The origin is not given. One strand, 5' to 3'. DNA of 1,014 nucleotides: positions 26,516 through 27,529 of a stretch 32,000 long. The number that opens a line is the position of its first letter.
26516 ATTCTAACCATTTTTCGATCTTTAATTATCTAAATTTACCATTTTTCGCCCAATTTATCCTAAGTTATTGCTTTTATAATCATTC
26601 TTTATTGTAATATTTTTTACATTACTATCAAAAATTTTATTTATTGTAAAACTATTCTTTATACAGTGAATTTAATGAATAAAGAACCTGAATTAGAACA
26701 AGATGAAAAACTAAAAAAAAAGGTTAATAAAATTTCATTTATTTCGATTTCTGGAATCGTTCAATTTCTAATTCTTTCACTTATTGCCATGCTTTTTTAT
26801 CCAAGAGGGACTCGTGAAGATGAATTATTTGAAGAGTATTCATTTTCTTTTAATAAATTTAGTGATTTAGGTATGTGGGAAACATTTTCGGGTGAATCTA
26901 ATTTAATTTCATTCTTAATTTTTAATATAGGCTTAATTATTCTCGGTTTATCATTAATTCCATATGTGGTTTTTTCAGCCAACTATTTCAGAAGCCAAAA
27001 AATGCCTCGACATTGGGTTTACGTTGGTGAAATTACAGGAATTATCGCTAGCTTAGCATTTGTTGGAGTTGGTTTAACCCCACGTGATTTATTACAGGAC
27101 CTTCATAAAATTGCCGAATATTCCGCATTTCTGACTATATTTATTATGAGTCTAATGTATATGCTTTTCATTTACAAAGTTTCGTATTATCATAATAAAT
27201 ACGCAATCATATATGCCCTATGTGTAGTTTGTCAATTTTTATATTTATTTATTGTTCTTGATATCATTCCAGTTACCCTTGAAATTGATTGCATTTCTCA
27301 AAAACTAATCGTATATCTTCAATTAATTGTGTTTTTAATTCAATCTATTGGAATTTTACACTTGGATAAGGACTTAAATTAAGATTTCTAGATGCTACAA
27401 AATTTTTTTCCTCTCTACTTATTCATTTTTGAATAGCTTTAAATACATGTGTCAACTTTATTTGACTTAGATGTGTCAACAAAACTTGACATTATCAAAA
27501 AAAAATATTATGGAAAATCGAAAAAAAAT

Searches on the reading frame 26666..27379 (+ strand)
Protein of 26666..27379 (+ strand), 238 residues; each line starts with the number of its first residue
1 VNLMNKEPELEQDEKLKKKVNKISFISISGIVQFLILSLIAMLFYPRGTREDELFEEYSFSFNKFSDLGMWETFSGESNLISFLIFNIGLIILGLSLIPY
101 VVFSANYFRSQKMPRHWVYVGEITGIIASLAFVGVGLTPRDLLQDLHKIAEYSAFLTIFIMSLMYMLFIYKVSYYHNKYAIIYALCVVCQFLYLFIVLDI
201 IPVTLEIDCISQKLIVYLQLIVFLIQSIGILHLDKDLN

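Call 29: search_protein_families(library=pfam, proteins=[window:26666-27379:+], max_evalue=0.01)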
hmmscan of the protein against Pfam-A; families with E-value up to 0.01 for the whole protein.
window:26666-27379:+ (238 aa): 1 family
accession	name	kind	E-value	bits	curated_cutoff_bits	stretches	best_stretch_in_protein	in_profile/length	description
PF10277.15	Frag1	-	0.0061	16.6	30.3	1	62-194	41-171/220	Frag1/DRAM/Sfk1 family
